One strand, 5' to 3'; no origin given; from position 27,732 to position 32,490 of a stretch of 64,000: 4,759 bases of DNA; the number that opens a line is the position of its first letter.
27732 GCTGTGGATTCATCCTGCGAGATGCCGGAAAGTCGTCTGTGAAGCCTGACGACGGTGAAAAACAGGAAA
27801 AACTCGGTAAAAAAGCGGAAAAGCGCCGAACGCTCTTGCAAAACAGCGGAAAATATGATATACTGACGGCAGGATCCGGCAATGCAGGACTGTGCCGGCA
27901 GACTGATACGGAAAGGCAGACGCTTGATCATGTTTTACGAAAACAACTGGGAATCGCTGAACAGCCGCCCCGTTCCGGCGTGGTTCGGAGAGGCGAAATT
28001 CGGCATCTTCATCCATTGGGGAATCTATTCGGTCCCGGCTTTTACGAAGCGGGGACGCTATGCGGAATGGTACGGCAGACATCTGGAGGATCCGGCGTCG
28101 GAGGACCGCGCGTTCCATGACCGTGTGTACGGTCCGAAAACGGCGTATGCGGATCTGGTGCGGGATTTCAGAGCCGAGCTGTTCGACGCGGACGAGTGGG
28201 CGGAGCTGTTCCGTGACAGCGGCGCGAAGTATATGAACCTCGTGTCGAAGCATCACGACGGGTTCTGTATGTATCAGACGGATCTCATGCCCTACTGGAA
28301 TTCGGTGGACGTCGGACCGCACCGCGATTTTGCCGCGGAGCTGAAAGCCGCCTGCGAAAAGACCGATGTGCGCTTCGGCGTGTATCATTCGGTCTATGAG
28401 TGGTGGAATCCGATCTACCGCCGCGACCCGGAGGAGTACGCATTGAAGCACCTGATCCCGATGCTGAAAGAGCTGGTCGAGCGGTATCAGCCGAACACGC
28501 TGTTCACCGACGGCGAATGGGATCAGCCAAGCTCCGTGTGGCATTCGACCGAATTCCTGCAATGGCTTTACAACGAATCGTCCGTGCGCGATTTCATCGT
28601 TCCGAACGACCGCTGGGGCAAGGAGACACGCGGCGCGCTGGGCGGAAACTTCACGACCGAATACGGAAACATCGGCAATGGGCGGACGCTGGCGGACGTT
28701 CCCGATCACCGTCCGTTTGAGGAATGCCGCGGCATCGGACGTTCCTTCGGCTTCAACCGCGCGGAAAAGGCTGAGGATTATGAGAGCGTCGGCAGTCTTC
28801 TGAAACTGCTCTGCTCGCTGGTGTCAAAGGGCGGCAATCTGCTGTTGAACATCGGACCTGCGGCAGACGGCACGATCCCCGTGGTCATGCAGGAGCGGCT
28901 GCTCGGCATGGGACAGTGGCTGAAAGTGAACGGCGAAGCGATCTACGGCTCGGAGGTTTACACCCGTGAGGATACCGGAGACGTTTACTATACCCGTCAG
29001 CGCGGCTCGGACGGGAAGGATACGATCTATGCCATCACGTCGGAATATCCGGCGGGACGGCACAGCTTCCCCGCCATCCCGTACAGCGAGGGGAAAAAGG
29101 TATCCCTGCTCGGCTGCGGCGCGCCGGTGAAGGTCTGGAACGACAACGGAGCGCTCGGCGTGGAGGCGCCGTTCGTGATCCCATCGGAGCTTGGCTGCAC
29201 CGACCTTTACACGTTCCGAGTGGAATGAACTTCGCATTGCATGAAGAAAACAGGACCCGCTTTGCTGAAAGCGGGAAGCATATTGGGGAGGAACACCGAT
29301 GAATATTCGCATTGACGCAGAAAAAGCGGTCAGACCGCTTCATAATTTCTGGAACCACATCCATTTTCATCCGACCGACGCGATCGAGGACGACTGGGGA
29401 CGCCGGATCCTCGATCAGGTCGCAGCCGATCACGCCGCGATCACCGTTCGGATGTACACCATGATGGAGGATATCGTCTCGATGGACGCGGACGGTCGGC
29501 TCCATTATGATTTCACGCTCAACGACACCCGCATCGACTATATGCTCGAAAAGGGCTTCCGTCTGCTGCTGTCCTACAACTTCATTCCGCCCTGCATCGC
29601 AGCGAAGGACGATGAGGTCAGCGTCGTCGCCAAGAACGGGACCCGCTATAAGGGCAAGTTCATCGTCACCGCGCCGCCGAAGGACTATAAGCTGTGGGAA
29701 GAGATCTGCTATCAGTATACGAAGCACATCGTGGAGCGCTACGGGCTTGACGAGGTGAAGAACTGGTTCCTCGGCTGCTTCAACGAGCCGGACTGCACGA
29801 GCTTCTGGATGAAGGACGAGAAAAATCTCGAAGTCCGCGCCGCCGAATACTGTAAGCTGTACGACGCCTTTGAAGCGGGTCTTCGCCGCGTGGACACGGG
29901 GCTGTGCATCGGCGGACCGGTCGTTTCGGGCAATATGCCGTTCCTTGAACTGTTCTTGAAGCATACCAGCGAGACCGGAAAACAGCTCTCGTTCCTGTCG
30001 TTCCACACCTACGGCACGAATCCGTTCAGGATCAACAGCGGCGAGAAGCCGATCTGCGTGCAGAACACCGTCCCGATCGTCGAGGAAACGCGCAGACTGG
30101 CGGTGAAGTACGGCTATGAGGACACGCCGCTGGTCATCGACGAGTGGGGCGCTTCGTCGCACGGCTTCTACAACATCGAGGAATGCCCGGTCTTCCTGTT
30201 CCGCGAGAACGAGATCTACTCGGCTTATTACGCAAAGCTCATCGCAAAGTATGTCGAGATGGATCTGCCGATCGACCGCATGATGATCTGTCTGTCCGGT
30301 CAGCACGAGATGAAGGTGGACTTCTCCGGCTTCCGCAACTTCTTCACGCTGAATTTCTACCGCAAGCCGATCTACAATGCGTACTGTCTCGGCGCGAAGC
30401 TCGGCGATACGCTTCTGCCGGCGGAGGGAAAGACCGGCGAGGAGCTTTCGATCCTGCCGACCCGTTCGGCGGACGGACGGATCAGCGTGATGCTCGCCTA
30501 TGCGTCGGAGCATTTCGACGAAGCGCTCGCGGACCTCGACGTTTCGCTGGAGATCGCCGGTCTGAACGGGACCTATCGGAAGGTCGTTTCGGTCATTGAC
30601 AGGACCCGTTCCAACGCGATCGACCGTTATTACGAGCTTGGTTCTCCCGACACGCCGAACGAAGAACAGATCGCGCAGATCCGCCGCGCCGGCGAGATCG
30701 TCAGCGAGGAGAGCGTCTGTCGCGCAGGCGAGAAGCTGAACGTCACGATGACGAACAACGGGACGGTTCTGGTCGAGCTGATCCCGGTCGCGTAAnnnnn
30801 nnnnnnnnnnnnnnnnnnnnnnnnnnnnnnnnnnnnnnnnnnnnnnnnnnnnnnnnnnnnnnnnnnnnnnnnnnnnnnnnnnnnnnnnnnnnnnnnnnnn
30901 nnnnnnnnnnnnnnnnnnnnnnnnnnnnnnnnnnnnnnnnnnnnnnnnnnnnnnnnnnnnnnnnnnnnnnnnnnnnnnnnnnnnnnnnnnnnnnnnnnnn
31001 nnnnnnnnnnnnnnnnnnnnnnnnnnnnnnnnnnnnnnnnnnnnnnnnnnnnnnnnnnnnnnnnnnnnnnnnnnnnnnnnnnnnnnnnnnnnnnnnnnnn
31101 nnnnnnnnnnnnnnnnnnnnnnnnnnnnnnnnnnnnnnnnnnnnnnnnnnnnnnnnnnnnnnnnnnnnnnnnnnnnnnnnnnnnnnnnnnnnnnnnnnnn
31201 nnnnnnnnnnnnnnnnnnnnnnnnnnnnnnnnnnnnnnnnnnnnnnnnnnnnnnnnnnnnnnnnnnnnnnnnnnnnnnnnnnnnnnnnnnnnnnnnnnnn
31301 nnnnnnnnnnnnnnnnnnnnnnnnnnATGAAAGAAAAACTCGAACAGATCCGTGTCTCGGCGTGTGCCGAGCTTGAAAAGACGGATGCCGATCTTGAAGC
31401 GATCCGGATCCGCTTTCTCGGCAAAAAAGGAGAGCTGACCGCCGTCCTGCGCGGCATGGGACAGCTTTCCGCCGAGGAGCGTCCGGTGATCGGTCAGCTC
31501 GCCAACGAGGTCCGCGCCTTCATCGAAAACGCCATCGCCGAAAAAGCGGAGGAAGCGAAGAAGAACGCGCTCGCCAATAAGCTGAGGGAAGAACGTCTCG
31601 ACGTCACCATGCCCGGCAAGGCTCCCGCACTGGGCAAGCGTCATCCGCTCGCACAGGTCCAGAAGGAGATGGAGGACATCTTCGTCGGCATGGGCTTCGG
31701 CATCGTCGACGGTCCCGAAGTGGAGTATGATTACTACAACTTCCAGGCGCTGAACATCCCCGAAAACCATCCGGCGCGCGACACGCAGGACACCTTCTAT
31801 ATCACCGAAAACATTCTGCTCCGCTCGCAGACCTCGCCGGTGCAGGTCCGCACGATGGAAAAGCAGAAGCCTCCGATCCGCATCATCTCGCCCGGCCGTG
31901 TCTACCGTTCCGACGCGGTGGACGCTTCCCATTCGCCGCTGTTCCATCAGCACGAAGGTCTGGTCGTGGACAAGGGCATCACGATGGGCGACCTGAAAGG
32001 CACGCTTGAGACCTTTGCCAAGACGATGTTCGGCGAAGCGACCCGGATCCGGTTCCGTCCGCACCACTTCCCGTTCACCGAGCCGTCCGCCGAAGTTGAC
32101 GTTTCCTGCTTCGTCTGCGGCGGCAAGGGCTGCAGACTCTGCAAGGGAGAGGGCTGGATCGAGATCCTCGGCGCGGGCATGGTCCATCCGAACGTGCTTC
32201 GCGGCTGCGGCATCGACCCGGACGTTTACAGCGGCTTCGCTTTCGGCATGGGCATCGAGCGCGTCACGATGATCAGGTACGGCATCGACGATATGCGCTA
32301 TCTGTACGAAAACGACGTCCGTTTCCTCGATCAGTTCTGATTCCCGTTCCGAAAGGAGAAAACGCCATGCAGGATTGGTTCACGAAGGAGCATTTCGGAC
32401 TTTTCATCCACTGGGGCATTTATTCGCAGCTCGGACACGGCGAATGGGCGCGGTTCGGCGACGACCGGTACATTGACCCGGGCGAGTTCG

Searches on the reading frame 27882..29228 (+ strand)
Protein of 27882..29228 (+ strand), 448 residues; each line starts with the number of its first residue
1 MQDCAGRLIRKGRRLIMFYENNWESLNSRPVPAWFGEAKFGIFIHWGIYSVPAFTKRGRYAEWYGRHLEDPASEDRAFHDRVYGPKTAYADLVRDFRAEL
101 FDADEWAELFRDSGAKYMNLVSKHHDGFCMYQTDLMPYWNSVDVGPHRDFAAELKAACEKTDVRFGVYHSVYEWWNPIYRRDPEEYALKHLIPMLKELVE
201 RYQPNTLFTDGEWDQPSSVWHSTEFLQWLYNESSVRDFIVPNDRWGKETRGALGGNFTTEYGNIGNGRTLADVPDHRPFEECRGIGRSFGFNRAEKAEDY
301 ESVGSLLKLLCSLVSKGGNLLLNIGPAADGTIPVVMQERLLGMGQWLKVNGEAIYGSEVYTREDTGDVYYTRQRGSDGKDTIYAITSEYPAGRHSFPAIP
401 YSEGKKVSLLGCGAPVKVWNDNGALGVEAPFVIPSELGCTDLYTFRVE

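Call 59: search_protein_families(library=pfam, proteins=[window:27882-29228:+], max_evalue=0.00001)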
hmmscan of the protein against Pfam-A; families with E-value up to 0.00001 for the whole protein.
window:27882-29228:+ (448 aa): 1 family
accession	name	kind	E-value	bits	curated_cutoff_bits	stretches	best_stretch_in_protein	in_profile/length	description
PF01120.23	Alpha_L_fucos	-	2.5e-108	363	25.2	1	19-352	14-345/345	Alpha-L-fucosidase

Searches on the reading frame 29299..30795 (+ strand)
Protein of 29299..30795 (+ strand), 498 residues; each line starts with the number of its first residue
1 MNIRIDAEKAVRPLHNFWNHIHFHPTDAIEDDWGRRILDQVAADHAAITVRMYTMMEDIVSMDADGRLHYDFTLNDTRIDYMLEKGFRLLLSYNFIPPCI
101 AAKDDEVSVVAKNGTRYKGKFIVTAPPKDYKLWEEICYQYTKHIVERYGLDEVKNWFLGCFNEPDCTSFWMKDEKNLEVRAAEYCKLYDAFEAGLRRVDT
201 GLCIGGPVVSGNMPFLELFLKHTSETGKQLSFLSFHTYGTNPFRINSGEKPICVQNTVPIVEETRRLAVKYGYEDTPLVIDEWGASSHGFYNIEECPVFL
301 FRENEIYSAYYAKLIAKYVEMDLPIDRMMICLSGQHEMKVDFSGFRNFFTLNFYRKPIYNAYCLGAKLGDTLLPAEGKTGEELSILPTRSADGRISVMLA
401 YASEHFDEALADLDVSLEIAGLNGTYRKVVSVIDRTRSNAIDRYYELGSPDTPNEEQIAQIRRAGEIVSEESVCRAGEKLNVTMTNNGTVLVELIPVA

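Call 59: search_protein_families(library=pfam, proteins=[window:29299-30795:+], max_evalue=0.00001)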
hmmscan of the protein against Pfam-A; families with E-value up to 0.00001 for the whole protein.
window:29299-30795:+ (498 aa): 1 family
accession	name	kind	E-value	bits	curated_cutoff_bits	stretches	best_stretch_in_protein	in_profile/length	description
PF01229.23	Glyco_hydro_39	-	2.4e-49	168.9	26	1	1-471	1-461/472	Glycosyl hydrolases family 39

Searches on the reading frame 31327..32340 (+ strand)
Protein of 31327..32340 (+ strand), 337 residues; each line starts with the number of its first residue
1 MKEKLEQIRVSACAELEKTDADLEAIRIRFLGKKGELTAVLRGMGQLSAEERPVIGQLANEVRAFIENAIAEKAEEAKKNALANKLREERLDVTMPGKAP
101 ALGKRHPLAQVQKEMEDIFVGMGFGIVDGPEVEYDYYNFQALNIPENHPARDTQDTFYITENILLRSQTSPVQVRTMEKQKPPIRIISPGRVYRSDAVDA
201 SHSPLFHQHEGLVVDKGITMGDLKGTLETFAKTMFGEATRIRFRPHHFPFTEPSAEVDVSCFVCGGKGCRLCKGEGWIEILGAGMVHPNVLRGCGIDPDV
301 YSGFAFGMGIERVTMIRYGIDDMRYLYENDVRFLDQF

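Call 59: search_protein_families(library=pfam, proteins=[window:31327-32340:+], max_evalue=0.00001)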
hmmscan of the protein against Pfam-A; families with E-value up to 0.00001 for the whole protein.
window:31327-32340:+ (337 aa): 2 families
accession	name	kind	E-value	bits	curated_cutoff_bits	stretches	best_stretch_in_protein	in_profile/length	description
PF01409.25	tRNA-synt_2d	-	1.2e-106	356.1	19.8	1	91-337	2-246/246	tRNA synthetases class II core domain (F)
PF02912.23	Phe_tRNA-synt_N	-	7e-26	90.4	22.3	1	20-86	3-69/69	Aminoacyl tRNA synthetase class II, N-terminal domain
